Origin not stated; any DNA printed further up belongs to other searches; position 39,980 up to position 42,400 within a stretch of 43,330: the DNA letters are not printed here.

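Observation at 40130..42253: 707-aa cobalamin-domain radical SAM enzyme as a glycan-locus gene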

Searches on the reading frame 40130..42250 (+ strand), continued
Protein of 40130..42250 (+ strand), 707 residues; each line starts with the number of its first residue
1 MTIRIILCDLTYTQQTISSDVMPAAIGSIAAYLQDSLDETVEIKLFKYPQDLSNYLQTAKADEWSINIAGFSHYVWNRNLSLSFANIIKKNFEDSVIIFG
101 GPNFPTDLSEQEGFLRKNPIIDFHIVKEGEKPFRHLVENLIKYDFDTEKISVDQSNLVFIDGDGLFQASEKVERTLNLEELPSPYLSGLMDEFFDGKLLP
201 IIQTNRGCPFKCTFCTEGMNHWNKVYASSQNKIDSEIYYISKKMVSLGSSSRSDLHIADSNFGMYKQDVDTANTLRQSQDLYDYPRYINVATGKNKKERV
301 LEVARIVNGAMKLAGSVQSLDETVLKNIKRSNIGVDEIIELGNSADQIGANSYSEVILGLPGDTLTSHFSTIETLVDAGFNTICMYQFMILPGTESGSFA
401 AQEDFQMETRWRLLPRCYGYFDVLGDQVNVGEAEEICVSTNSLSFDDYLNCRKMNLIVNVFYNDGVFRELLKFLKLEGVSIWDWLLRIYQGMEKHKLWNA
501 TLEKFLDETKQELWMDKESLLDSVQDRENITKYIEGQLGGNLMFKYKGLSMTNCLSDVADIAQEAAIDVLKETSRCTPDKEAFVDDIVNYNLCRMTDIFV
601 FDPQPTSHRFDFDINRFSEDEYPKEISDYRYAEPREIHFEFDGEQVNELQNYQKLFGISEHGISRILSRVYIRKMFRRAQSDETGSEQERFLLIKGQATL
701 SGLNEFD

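Call 25: search_protein_families(library=pfam, proteins=[L020:7915-8895:+, L065:6448-7188:+, L024:15274-16359:+, L047:9388-10578:+, L020:8920-9981:+, L065:4661-6448:+, L052:5859-7022:+, L049:8719-9876:+, L024:7498-8451:+, L076:19474-21114:+], max_evalue=0.0001)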
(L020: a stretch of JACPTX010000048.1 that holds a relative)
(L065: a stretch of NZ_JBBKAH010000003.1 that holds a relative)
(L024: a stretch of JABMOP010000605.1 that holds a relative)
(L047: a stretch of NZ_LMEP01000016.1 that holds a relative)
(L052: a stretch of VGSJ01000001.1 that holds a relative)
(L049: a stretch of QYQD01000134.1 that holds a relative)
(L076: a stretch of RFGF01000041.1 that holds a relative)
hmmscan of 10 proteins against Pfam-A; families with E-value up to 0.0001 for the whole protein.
L020:7915-8895:+ (327 aa): 8 families
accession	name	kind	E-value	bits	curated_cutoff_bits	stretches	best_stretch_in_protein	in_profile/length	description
PF01370.27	Epimerase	-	8.5e-64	215.7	20.9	1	15-246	1-240/240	NAD dependent epimerase/dehydratase family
PF16363.11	GDP_Man_Dehyd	-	1.5e-56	192.8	27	1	16-313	1-332/332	GDP-mannose 4,6 dehydratase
PF01073.25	3Beta_HSD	-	1.2e-29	103.7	22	1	16-236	1-231/280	3-beta hydroxysteroid dehydrogenase/isomerase family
PF02719.21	Polysacc_synt_2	-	3.2e-26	92.6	20.2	1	15-281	1-265/293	Polysaccharide biosynthesis protein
PF04321.23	RmlD_sub_bind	-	5.2e-19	68.8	27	1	13-268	1-235/287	RmlD substrate binding domain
PF13460.12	NAD_binding_10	-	2.5e-12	47.5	27.2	1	19-157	1-124/184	NAD(P)H-binding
PF07993.18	NAD_binding_4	-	4.9e-11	42.7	20.1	1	17-193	1-215/258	Male sterility protein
PF05368.20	NmrA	-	8.2e-08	32.6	27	1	14-137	4-114/298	NmrA-like family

L065:6448-7188:+ (247 aa): 1 family
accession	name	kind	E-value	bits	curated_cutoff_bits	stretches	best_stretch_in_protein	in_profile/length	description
PF02348.25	CTP_transf_3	-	3.6e-20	73.2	22.6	1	15-161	2-141/217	Cytidylyltransferase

L024:15274-16359:+ (362 aa): 2 families
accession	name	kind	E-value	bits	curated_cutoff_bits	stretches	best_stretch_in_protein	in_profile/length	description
PF03102.20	NeuB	-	2.7e-70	237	22.1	1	61-288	1-239/241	NeuB family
PF08666.17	SAF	-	1.1e-06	29.5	21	1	305-362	2-63/63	SAF domain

L047:9388-10578:+ (397 aa): 3 families
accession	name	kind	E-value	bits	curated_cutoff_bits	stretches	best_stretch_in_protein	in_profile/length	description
PF04101.22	Glyco_tran_28_C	-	6.7e-34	117.8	22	1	220-387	1-165/166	Glycosyltransferase family 28 C-terminal domain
PF03033.26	Glyco_transf_28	-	2.8e-30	105.6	26.2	1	20-168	2-138/139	Glycosyltransferase family 28 N-terminal domain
PF06722.18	EryCIII-like_C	-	6.1e-05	23.5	31.7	0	260-371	20-121/145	Erythromycin biosynthesis protein CIII-like, C-terminal domain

L020:8920-9981:+ (354 aa): 2 families
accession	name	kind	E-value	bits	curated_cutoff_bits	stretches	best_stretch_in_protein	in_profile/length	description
PF04055.27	Radical_SAM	-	8.8e-17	62.2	29.5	1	59-187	2-133/166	Radical SAM superfamily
PF13186.11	SPASM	-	1.8e-14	54.2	21.5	1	260-326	1-66/67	Iron-sulfur cluster-binding domain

L065:4661-6448:+ (596 aa): 7 families
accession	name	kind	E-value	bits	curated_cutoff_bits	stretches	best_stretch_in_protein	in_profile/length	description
PF00005.33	ABC_tran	-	4.4e-33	115.2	25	1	373-521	2-137/137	ABC transporter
PF00664.28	ABC_membrane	-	3e-15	57.1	28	1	72-303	38-271/274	ABC transporter transmembrane region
PF13191.12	AAA_16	-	1.3e-08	36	32.6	1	380-529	22-151/167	AAA ATPase domain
PF13555.12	AAA_29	-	4.3e-07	30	27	1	381-416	22-55/61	P-loop containing region of AAA domain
PF02463.25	SMC_N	-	5.9e-05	23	40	0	383-400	25-42/220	RecF/RecN/SMC N terminal domain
PF13401.12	AAA_22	-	7e-05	23.6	27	0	383-535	6-104/130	AAA domain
PF07728.20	AAA_5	-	9.5e-05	22.9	22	0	386-430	3-47/139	AAA domain (dynein-related subfamily)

L052:5859-7022:+ (388 aa): 1 family
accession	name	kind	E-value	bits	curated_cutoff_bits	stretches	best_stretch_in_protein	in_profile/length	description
PF02350.25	Epimerase_2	-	2.9e-75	253.8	30.6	1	32-373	3-347/347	UDP-N-acetylglucosamine 2-epimerase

L049:8719-9876:+ (386 aa): 2 families
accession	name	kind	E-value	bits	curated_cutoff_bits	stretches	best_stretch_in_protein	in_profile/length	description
PF01370.27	Epimerase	-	1.4e-21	77.5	20.9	1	3-291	1-238/240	NAD dependent epimerase/dehydratase family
PF16363.11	GDP_Man_Dehyd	-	1.2e-13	51.7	27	1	4-334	1-298/332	GDP-mannose 4,6 dehydratase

L024:7498-8451:+ (318 aa): 1 family
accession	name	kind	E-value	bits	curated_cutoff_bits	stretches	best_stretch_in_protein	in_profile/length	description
PF02826.25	2-Hacid_dh_C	-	1e-44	152.5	25.1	1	112-290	1-178/178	D-isomer specific 2-hydroxyacid dehydrogenase, NAD binding domain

L076:19474-21114:+ (547 aa): 2 families
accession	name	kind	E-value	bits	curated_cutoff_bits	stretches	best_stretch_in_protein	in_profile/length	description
PF04055.27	Radical_SAM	-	7.5e-25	88.5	29.5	1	202-365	1-166/166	Radical SAM superfamily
PF02310.24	B12-binding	-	6.7e-20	71.6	32.1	1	22-133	6-117/121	B12 binding domain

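Call 31: search_protein_families(library=pfam, proteins=[L012:7311-8735:+, L077:8774-9565:+, L045:7043-8194:-, L052:3842-4822:+, L040:6084-6626:+, L041:15790-18570:-, L041:14255-15427:-, L054:9000-9590:-, L056:8997-9944:+, L055:12559-14349:+], max_evalue=0.0001)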
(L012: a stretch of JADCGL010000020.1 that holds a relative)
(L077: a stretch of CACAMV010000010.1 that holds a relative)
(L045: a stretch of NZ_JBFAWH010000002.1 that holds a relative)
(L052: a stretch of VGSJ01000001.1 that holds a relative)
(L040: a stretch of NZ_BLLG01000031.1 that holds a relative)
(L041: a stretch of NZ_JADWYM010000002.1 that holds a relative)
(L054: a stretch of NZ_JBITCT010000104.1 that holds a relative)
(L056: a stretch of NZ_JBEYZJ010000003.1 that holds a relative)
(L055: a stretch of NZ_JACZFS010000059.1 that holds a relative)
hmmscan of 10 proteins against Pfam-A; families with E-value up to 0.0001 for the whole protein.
L012:7311-8735:+ (475 aa): 0 families

L077:8774-9565:+ (264 aa): 3 families
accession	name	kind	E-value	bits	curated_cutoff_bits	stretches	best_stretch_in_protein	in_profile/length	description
PF13561.12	adh_short_C2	-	1.4e-45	156.2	27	1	16-248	8-235/236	Enoyl-(Acyl carrier protein) reductase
PF00106.31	adh_short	-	1.2e-33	116.7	26.6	1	5-196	1-189/195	short chain dehydrogenase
PF08659.16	KR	-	1.8e-07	31.7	22.6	1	8-143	4-139/180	KR domain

L045:7043-8194:- (384 aa): 2 families
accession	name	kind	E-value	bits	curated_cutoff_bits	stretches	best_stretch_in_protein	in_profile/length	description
PF19054.6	DUF5753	-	1.4e-42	145.8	23.4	1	197-376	3-177/178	Domain of unknown function (DUF5753)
PF13560.12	HTH_31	-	2.8e-10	40.8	27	1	104-165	1-59/64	Helix-turn-helix domain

L052:3842-4822:+ (327 aa): 7 families
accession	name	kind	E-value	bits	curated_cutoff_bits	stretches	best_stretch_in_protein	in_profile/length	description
PF13489.12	Methyltransf_23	-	1e-18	68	27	1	112-265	12-162/164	Methyltransferase domain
PF13847.12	Methyltransf_31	-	9.5e-12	45.3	27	1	125-233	5-124/145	Methyltransferase domain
PF08242.18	Methyltransf_12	-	1.2e-09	39.2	30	1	128-217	1-98/98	Methyltransferase domain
PF08241.18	Methyltransf_11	-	3.1e-09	37.8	21.2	1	128-218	1-94/95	Methyltransferase domain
PF13649.12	Methyltransf_25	-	1.6e-08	35.5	27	1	128-214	2-96/97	Methyltransferase domain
PF07021.18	MetW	-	7.2e-06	26.2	21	1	125-179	15-68/193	Methionine biosynthesis protein MetW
PF14354.12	Lar_restr_allev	-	2.2e-05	25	28.6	1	34-75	2-38/58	Restriction alleviation protein Lar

L040:6084-6626:+ (181 aa): 2 families
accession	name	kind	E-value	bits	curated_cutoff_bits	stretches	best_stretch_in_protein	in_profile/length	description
PF13581.12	HATPase_c_2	-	1.9e-16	60.7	27.4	1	51-150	4-113/127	Histidine kinase-like ATPase domain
PF02518.31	HATPase_c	-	1.3e-07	32.5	26.4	1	79-168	5-109/111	Histidine kinase-, DNA gyrase B-, and HSP90-like ATPase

L041:15790-18570:- (927 aa): 6 families
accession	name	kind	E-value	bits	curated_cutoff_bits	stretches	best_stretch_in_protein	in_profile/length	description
PF13424.12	TPR_12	-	6.3e-45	151.7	30.1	7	635-706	3-76/77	Tetratricopeptide repeat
PF00515.34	TPR_1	-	1.3e-12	47.4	27.8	0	835-866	1-32/34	Tetratricopeptide repeat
PF07719.23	TPR_2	-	2.9e-12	46.1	27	0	835-867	1-33/34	Tetratricopeptide repeat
PF13374.12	TPR_10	-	7.7e-11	42.1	27.5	0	675-707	2-34/42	Tetratricopeptide repeat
PF00931.28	NB-ARC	-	8.9e-07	28.9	23.5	1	132-318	20-208/248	NB-ARC domain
PF14938.12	SNAP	-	1.6e-06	28.3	25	0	595-751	35-184/282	Soluble NSF attachment protein, SNAP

L041:14255-15427:- (391 aa): 1 family
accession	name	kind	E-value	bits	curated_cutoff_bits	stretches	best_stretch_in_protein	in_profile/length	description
PF04055.27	Radical_SAM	-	1.3e-13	51.9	29.5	1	17-166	3-139/166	Radical SAM superfamily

L054:9000-9590:- (197 aa): 0 families

L056:8997-9944:+ (316 aa): 1 family
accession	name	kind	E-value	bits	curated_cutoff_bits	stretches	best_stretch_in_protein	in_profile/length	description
PF02668.22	TauD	-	1.2e-09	38.9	27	1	142-292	98-261/267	Taurine catabolism dioxygenase TauD, TfdA family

L055:12559-14349:+ (597 aa): 2 families
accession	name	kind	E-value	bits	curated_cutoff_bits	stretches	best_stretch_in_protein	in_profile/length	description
PF16861.10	Carbam_trans_C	-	3.8e-70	235.3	27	1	426-597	1-170/170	Carbamoyltransferase C-terminus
PF02543.21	Carbam_trans_N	-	4.8e-42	145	24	1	39-374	10-346/346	Carbamoyltransferase N-terminus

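Call 33: predict_structure(alignment_id=A1)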
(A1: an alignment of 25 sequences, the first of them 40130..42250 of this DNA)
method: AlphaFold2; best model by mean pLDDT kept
length: 707 residues; sequences in the alignment: 25
mean_pLDDT: 85.4   pTM: 0.86
mean pLDDT of the five models: 85.4, 84.6, 82.0, 81.7, 81.5
residues with pLDDT >= 90: 371; 70-90: 256; 50-70: 45; < 50: 35
segments of 3 or more residues with pLDDT < 50: 13-18, 220-222, 683-707
pLDDT, mean of each block of 10 residues (from residue 1): 92 52 91 92 94 97 96 89 96 96 83 94 90 95 95 93 94 83 94 87 76 59 68 95 87 81 85 95 86 73 84 73 86 74 74 84 95 90 86 81 93 86 94 93 97 95 86 93 96 92 94 93 91 78 85 91 96 93 96 88 88 91 88 91 82 74 70 78 49 43 25
secondary structure, 60 per line:
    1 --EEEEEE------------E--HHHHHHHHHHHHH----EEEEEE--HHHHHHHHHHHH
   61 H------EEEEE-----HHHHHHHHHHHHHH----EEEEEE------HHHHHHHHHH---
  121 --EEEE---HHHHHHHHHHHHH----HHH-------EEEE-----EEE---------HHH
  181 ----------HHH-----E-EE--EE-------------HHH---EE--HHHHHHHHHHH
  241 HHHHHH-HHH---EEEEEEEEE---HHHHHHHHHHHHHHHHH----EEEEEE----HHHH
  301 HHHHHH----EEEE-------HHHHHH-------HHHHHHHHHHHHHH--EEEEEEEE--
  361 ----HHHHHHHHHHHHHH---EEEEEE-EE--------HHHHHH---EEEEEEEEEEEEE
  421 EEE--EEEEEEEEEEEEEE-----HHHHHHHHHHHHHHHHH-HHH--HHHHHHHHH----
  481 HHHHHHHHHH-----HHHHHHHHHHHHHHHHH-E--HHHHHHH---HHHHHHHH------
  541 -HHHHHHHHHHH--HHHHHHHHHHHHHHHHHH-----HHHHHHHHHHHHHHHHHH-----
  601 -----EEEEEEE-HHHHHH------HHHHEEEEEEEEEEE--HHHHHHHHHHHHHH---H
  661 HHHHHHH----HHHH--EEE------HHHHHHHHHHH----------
elements in order (helices of 4 or more, strands of 3 or more residues): E3-8 H24-36 E41-46 H49-61 E68-72 H78-91 E96-101 H108-117 E123-126 H130-142 E157-160 E166-168 H230-246 E254-262 H266-282 E287-292 H297-306 E311-314 H322-327 H335-348 E351-358 H365-378 E382-387 H399-404 E408-423 E426-439 H445-461 H468-476 H481-490 H496-512 H517-523 H527-534 H542-552 H555-572 H578-595 E606-612 H614-619 H626-629 E630-640 H643-656 H660-667 H672-675 E678-680 H687-697

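Call 38: fold_search(model_id=the predicted structure, library=pdb)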
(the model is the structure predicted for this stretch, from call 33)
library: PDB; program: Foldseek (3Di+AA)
matches with E <= 10: 1650; with E <= 0.001: 38
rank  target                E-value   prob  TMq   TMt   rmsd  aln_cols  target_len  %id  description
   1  7kdx_A                2.5e-35  1.00  0.71  0.76   5.9       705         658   20  Crystal structure of Streptomyces tokunonesis TokK with hydroxycobalamin, 5'-deoxyadenosine, and methionine (released 2022-01-12)
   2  7kdx_B                9.8e-35  1.00  0.71  0.75   5.9       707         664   20  Crystal structure of Streptomyces tokunonesis TokK with hydroxycobalamin, 5'-deoxyadenosine, and methionine (released 2022-01-12)
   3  7kdy_A                6.3e-34  1.00  0.70  0.74   5.2       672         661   20  Crystal structure of Streptomyces tokunonesis TokK with hydroxycobalamin, 5'-deoxyadenosine, methionine, and (2R)-pant (released 2022-01-12)
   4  7kdy_B                1.5e-33  1.00  0.70  0.74   5.3       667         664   20  Crystal structure of Streptomyces tokunonesis TokK with hydroxycobalamin, 5'-deoxyadenosine, methionine, and (2R)-pant (released 2022-01-12)
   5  9n1b                  1.2e-32  1.00  0.67  0.75   6.5       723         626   17  Crystal structure of CysS from Corallococcus sp. CA054B with 5'-deoxyadenosine, methionine, and pantetheinylated 3-metho (released 2026-01-28)
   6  9n1d                  1.2e-32  1.00  0.67  0.75   6.6       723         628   17  Crystal structure of CysS from Corallococcus sp. CA054B with 5'-deoxyadenosine and methionine bound (released 2026-01-28)
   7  9n1c                  4.7e-32  1.00  0.65  0.73   6.8       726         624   18  Crystal structure of CysS from Corallococcus sp. CA054B with 5'-deoxyadenosine, methionine, and pantetheinylated 3-ethox (released 2026-01-28)
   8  5ul2                  1.1e-15  1.00  0.48  0.46  14.1       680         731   14  Structure of Apo, SeMet-labeled Cobalamin-dependent S-adenosylmethionine radical enzyme OxsB (released 2017-04-19)
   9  5ul4                  1.2e-15  1.00  0.48  0.46  13.9       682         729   14  Structure of Cobalamin-dependent S-adenosylmethionine radical enzyme OxsB with aqua-cobalamin and S-adenosylmethionine b (released 2017-04-19)
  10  5ul3                  2.0e-15  1.00  0.47  0.46  14.2       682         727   15  Structure of Cobalamin-dependent S-adenosylmethionine radical enzyme OxsB with aqua-cobalamin bound (released 2017-04-19)
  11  6wte_A                5.0e-15  1.00  0.44  0.54   6.2       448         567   14  Structure of radical S-adenosylmethionine methyltransferase, TsrM, from Kitasatospora setae with cobalamin and [4Fe-4S (released 2020-12-23)
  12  9ccb                  5.0e-15  1.00  0.39  0.62   5.3       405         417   18  X-ray crystal structure of methyl-coenzyme M reductase glutamine methylase (MgmA) from Methanothermobacter marburgensis  (released 2025-01-01)
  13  6wtf_A                5.6e-15  1.00  0.44  0.57   5.7       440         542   14  Structure of radical S-adenosylmethionine methyltransferase, TsrM, from Kitasatospora setae with tryptophan substrate  (released 2020-12-23)
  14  6wte_B                5.6e-15  1.00  0.44  0.57   5.3       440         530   14  Structure of radical S-adenosylmethionine methyltransferase, TsrM, from Kitasatospora setae with cobalamin and [4Fe-4S (released 2020-12-23)
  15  6wtf_B                1.1e-14  1.00  0.44  0.56   5.7       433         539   14  Structure of radical S-adenosylmethionine methyltransferase, TsrM, from Kitasatospora setae with tryptophan substrate  (released 2020-12-23)
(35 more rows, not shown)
